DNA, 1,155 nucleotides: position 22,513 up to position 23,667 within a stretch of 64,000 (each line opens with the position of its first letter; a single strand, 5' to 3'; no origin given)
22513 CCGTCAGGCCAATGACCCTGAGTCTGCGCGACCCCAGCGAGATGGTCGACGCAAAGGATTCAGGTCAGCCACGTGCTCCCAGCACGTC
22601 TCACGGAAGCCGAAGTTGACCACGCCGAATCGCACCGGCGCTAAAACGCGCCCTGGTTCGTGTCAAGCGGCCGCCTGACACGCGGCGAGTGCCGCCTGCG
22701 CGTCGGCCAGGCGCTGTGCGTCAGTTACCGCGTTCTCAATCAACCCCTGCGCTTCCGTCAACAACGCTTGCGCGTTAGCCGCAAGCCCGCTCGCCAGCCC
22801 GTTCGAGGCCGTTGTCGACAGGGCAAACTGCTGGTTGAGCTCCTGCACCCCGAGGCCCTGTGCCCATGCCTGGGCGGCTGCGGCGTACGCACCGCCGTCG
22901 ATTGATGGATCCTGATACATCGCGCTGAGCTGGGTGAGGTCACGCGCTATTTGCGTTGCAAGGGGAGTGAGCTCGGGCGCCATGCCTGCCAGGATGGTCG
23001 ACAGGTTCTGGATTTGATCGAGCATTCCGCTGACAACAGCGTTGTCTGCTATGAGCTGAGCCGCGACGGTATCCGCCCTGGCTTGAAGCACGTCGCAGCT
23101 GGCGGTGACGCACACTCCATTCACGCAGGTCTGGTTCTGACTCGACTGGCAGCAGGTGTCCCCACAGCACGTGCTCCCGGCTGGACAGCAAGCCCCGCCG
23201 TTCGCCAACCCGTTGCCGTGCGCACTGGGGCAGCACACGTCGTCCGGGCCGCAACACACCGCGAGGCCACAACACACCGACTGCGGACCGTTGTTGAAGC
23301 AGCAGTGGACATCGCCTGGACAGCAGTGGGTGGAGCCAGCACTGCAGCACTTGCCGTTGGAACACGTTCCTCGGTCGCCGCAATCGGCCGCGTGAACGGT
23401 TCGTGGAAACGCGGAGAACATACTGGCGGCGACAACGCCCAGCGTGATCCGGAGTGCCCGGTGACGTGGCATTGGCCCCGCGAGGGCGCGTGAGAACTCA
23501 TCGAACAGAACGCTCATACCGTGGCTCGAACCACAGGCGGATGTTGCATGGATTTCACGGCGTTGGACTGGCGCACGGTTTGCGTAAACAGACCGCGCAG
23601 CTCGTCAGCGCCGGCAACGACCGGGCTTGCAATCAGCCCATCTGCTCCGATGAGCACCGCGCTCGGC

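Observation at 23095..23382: Granulin-like paired-cysteine (CC) ladder in a bacterial secreted protein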

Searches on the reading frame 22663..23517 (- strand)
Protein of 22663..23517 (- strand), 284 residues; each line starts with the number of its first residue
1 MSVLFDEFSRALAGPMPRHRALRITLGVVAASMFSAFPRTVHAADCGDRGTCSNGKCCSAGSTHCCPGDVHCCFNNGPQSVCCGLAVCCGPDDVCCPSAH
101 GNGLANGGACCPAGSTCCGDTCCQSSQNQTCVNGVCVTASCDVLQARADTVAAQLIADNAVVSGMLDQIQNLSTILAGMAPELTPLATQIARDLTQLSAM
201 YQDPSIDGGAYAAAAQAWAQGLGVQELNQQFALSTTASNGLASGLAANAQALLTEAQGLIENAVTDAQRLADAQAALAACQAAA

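Call 4: search_protein_families(library=pfam, proteins=[window:22663-23517:-], max_evalue=10)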
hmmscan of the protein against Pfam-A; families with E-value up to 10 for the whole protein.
window:22663-23517:- (284 aa): 0 families

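Call 5: search_protein_families(library=ncbifam, proteins=[window:22663-23517:-], max_evalue=10)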
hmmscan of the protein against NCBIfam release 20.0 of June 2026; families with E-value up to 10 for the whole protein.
window:22663-23517:- (284 aa): 0 families

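Call 6: find_homologous_proteins(query=window:22663-23517:-, max_evalue=0.01)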
Query window:22663-23517:- (284 aa): 3 proteins with E <= 0.01 among 5700 candidates.
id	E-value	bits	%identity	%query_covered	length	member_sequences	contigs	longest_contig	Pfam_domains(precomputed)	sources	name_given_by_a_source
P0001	2.0e-144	498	95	82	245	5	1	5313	-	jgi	jgi:hypothetical protein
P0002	2.6e-107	376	63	91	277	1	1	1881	-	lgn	-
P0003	3.5e-35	140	60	46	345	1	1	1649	-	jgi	jgi:hypothetical protein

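Call 9: find_encoding_contigs(protein=P0002, flank=10000)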
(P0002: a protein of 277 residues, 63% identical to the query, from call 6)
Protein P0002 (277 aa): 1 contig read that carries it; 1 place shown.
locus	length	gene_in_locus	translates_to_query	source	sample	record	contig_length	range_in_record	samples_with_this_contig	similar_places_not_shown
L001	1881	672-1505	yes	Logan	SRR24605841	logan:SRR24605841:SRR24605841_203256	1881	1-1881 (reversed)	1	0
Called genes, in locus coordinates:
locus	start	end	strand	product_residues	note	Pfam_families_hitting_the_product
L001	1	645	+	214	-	?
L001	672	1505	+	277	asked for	-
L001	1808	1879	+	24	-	?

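Call 10: find_encoding_contigs(protein=P0003, flank=10000)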
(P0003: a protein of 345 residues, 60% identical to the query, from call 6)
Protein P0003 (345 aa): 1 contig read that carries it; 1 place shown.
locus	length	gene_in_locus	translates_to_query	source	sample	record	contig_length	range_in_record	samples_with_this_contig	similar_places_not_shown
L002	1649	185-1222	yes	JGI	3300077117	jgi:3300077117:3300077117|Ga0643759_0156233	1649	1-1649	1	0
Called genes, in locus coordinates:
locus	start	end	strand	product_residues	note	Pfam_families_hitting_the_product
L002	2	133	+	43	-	?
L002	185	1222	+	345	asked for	-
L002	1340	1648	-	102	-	?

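Call 11: find_encoding_contigs(protein=P0001, flank=10000)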
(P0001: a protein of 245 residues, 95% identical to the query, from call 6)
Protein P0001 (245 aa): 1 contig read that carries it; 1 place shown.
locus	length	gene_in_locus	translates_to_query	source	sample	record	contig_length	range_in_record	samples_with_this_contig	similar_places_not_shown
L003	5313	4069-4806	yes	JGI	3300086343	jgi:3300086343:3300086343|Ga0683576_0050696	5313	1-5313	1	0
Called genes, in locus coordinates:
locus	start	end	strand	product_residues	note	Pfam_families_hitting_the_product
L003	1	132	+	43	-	?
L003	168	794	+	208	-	-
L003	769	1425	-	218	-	PF00440:TetR_N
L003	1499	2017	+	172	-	PF07883:Cupin_2, PF02311:AraC_binding (weak)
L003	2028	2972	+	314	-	PF00034:Cytochrom_C (faint), PF13442:Cytochrome_CBB3 (weak)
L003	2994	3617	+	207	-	PF07291:MauE, PF07681:DoxX (weak), PF13564:DoxX_2 (weak)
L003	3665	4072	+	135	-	PF13098:Thioredoxin_2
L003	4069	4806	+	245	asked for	-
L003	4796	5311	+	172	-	?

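Call 26: predict_structure(alignment_id=A2)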
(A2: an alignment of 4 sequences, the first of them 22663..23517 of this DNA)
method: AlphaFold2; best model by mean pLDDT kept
length: 284 residues; sequences in the alignment: 4
mean_pLDDT: 62.7   pTM: 0.44
mean pLDDT of the five models: 62.7, 61.6, 60.8, 57.6, 53.9
residues with pLDDT >= 90: 0; 70-90: 145; 50-70: 60; < 50: 79
segments of 3 or more residues with pLDDT < 50: 1-63, 68-70, 74-78, 99-106
pLDDT, mean of each block of 10 residues (from residue 1): 35 32 31 29 39 44 50 50 65 66 51 76 75 66 76 77 73 70 73 76 72 78 68 69 70 78 82 80 69
secondary structure, 60 per line:
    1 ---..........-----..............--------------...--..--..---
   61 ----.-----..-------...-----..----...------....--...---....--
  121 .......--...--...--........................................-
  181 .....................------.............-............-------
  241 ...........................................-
elements in order: H4-13 H19-32 E80-82 E94-96 H103-106 E109-111 E115-118 E121-124 E130-132 E135-137 H140-179 H181-201 H208-220 H222-233 H241-283

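Call 29: search_protein_representatives(alignment_id=A2)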
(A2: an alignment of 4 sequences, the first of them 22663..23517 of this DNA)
Query: 4 sequences, 284 profile positions. Proteins with E-value up to 0.001 (for the whole library): 105; up to 1e-10: 11; up to 1e-30: 6. The best 105 are listed.
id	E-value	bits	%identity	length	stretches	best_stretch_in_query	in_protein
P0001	7.2e-142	488.4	-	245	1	1-234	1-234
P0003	6.4e-60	219.5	-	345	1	2-136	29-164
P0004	1.3e-53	198.7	-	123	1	2-109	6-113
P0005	1.6e-46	175.5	-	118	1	135-252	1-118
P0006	8.5e-45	169.9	-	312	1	1-142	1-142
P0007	1.1e-31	126.8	-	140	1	143-283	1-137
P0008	1.8e-27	113.0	-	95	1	133-225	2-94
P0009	2.9e-24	102.5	-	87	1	200-283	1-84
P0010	4.0e-22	95.5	-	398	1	137-281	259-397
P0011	1.5e-20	90.3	-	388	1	137-284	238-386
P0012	2.1e-12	63.6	-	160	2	1-120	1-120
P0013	1.3e-10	57.7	-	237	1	138-284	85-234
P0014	8.4e-10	55.0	-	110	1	1-103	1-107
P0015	6.4e-08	48.9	-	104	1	2-107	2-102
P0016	8.3e-08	48.5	-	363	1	2-121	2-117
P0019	1.1e-06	44.8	-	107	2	1-61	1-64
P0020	1.3e-06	44.5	-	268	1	1-123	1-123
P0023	2.0e-06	43.9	-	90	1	1-77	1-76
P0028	3.9e-06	43.0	-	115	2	1-68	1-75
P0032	5.2e-06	42.6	-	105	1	3-91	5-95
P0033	7.2e-06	42.1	-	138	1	2-112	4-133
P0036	1.4e-05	41.2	-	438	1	4-97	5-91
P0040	1.8e-05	40.8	-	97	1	2-84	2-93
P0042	2.2e-05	40.6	-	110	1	2-104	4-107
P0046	3.3e-05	40.0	-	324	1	1-95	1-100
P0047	3.4e-05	39.9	-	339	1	4-138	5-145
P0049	4.0e-05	39.7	-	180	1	1-95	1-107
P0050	4.6e-05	39.5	-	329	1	1-118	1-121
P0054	6.8e-05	38.9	-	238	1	3-136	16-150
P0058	9.5e-05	38.5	-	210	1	1-142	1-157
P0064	1.5e-04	37.8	-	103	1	1-98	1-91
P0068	1.8e-04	37.5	-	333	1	5-122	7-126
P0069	2.0e-04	37.4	-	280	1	5-144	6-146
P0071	2.1e-04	37.3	-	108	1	1-115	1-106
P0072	2.2e-04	37.3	-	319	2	4-92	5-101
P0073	2.4e-04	37.1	-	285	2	2-139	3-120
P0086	4.5e-04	36.2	-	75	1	1-68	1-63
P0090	5.7e-04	35.9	-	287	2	4-138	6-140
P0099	8.1e-04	35.4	-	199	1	3-66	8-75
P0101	8.6e-04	35.3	-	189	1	1-131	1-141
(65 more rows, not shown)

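Call 30: fold_search(model_id=the predicted structure, library=pdb)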
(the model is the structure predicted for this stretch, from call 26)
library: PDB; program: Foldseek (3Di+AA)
matches with E <= 10: 688; with E <= 0.001: 0
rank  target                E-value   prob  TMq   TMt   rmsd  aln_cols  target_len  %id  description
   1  6wlw_1                9.9e-02  0.54  0.18  0.27   9.3       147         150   15  The Vo region of human V-ATPase in state 1 (focused refinement) (released 2020-11-11)
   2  6xz6_A                1.1e-01  0.25  0.14  0.18  25.0       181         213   10  Structure of the trypanosome brucei factor H receptor bound to domain D5 of bovine factor H (released 2020-03-25)
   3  4tx5_B                1.7e-01  0.47  0.18  0.28  23.7       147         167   12  Crystal structure of Smac-DIABLO (in space group P65) (released 2015-07-15)
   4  6jx6_D                1.8e-01  0.44  0.17  0.27  23.1       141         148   10  Tetrameric form of Smac (released 2019-12-04)
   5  4tx5_A                1.9e-01  0.33  0.17  0.24  24.0       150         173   14  Crystal structure of Smac-DIABLO (in space group P65) (released 2015-07-15)
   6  1few                  2.0e-01  0.44  0.18  0.27  23.9       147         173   12  CRYSTAL STRUCTURE OF SMAC/DIABLO (released 2000-09-13)
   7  6jx6_C                2.2e-01  0.47  0.19  0.32  23.7       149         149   11  Tetrameric form of Smac (released 2019-12-04)
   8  1yo7_A                2.5e-01  1.00  0.33  0.70   3.1       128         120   12  Re-engineering topology of the homodimeric ROP protein into a single-chain 4-helix bundle (released 2005-02-15)
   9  8auw_C                2.8e-01  0.47  0.20  0.31  22.5       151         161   10  Cryo-EM structure of human BIRC6 in complex with SMAC. (released 2023-02-15)
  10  8dt0_B                2.9e-01  0.41  0.17  0.31  19.3       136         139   20  Scaffolding protein functional sites using deep learning (released 2022-08-10)
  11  6vq6_g                2.9e-01  0.30  0.19  0.26   9.6       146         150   16  Mammalian V-ATPase from rat brain - composite model of rotational state 1 bound to ADP and SidK (built from focused re (released 2020-03-18)
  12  2y44                  2.9e-01  0.16  0.13  0.20  21.2       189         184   10  Crystal structure of GARP from Trypanosoma congolense (released 2011-03-30)
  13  6jx6_A                3.1e-01  0.35  0.18  0.30  22.7       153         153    8  Tetrameric form of Smac (released 2019-12-04)
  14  7u8o_g                3.4e-01  0.44  0.20  0.31   9.3       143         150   14  Structure of porcine V-ATPase with mEAK7 and SidK, Rotary state 2 (released 2022-07-06)
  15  8d9o                  3.4e-01  0.23  0.15  0.21  13.0       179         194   14  De Novo Photosynthetic Reaction Center Protein in Apo-State (released 2022-09-28)
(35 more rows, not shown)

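Call 33: find_related_loci(query=A2, collection=genome_contigs, flank=10000)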
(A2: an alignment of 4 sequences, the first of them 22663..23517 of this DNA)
Query A2 (284 aa) in genome_contigs; peptide patterns used: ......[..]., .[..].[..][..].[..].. (x = any residue, [..] = any of these).
45 stretches matched a pattern, but none encodes a relative of the query by tblastn (E <= 1e-3).

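Call 35: find_encoding_contigs(protein=P0006, flank=10000)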
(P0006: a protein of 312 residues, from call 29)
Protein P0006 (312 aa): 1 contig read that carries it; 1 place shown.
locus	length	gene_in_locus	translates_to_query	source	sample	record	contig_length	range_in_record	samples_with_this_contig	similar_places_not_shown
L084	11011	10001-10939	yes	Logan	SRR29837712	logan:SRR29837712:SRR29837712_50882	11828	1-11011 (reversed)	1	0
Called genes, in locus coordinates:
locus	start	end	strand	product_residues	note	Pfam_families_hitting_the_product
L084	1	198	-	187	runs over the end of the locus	-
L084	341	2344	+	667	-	PF07730:HisKA_3, PF02518:HATPase_c (weak)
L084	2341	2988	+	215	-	PF00072:Response_reg, PF00196:GerE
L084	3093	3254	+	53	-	-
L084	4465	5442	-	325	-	PF00089:Trypsin, PF13365:Trypsin_2, PF00595:PDZ (weak), PF13180:PDZ_2, PF17820:PDZ_6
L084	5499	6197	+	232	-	PF05050:Methyltransf_21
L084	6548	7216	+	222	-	-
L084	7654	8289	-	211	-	PF00440:TetR_N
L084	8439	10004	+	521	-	PF07291:MauE, PF13564:DoxX_2 (weak), PF00578:AhpC-TSA, PF08534:Redoxin (weak), PF00085:Thioredoxin (faint), PF00578:AhpC-TSA, PF08534:Redoxin, PF13098:Thioredoxin_2, +2 more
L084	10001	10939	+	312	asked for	PF04885:Stig1 (weak)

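Call 39: search_protein_families(library=pfam, proteins=[P0003, P0006, P0010, P0011, P0012, P0016, P0036, P0047], max_evalue=1)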
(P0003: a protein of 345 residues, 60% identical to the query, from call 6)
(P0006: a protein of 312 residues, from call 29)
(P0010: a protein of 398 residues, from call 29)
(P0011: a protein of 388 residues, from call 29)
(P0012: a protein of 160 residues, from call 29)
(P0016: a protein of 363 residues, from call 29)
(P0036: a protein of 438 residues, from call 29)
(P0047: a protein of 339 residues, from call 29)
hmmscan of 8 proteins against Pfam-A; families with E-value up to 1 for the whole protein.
P0003 (345 aa): 0 families

P0006 (312 aa): 1 family
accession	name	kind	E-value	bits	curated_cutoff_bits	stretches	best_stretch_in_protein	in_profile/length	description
PF04885.19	Stig1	-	2.1e-08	34.9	24.1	2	194-237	41-84/85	Stigma-specific STIG1-like protein family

P0010 (398 aa): 1 family
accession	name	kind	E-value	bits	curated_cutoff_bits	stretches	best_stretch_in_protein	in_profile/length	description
PF08173.16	YbgT_YccB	-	0.11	13.1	26.2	0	10-20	7-17/27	Membrane bound YbgT-like protein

P0011 (388 aa): 1 family
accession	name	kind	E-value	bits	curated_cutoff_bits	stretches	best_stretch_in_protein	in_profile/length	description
PF13600.11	DUF4140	-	0.32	11.9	27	0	337-381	52-97/98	N-terminal domain of unknown function (DUF4140)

P0012 (160 aa): 0 families

P0016 (363 aa): 1 family
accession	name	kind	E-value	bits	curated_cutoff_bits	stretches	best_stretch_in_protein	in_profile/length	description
PF08935.16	VP4_2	-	0.092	13.8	22.2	1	254-325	1-73/84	Viral protein VP4 subunit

P0036 (438 aa): 0 families

P0047 (339 aa): 0 families

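Call 40: find_encoding_contigs(protein=P0010, flank=6000, max_places=3)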
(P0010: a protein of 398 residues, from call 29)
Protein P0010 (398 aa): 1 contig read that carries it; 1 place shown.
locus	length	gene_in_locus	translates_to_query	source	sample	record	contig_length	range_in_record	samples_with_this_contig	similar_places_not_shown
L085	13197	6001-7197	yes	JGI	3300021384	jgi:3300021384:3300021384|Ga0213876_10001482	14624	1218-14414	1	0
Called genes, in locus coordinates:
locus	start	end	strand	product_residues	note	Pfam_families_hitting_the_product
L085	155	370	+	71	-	-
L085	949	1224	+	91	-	-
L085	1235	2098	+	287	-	PF00296:Bac_luciferase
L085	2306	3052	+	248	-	-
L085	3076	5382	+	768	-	PF13191:AAA_16, PF13481:AAA_25 (faint), PF00931:NB-ARC (faint), PF13401:AAA_22, PF25872:HTH_77, PF07719:TPR_2 (faint), PF13424:TPR_12 (weak), PF00196:GerE, +1 more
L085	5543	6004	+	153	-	-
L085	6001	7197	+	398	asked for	-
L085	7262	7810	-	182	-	-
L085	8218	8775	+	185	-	-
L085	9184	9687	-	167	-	PF04191:PEMT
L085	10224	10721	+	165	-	PF01047:MarR (weak), PF12802:MarR_2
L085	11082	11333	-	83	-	PF07484:Collar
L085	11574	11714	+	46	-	-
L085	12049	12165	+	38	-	-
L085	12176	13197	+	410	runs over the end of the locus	?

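Call 41: find_encoding_contigs(protein=P0011, flank=6000, max_places=3)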
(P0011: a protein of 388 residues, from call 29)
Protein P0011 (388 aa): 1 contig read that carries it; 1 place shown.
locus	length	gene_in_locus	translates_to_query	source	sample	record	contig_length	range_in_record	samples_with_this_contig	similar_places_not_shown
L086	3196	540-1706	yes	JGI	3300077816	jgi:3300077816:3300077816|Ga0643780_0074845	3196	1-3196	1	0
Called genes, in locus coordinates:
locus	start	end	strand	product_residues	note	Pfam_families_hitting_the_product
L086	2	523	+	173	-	?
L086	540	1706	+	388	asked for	-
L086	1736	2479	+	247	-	PF00571:CBS, PF06210:DUF1003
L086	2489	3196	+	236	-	?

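Call 42: find_encoding_contigs(protein=P0012, flank=6000, max_places=3)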
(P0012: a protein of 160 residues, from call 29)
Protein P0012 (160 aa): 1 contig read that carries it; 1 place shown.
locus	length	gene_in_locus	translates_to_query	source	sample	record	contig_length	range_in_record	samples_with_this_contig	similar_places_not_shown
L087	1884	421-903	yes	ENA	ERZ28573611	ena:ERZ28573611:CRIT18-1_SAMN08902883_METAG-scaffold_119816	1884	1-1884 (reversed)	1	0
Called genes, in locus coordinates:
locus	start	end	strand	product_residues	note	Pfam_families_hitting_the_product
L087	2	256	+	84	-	?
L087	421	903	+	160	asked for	-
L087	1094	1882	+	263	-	?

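Call 46: find_encoding_contigs(protein=P0019, flank=5000, max_places=4)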
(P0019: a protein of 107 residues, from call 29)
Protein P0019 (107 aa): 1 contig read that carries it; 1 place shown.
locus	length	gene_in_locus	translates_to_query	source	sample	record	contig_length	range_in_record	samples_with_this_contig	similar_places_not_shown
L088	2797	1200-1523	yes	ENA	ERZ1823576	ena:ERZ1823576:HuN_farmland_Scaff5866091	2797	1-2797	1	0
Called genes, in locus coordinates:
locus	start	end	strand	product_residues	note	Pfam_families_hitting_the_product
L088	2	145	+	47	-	?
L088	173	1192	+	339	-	PF05988:DUF899 (faint), PF00255:GSHPx (faint), PF00578:AhpC-TSA, PF00085:Thioredoxin (faint), PF00578:AhpC-TSA, PF08534:Redoxin, PF13098:Thioredoxin_2, PF13905:Thioredoxin_8 (weak)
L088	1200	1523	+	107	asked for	-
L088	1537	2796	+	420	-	?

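Call 47: find_encoding_contigs(protein=P0047, flank=5000, max_places=4)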
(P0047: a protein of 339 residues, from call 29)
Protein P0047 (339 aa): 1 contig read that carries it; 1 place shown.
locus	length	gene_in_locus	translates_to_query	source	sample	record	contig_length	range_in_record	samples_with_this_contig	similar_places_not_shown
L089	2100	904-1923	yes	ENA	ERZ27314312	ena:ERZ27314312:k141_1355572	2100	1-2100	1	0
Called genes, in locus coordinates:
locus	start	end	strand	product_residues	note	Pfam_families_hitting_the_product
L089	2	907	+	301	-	?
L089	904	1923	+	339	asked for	-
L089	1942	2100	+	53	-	?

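Call 48: find_encoding_contigs(protein=P0016, flank=5000, max_places=4)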
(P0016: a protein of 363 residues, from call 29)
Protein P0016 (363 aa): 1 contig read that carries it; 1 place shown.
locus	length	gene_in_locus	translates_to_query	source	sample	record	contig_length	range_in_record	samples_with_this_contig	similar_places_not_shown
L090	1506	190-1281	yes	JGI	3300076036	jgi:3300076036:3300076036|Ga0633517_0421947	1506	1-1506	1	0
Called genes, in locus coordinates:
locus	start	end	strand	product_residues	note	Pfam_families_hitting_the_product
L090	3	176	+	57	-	?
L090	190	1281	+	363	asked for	-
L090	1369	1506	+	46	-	?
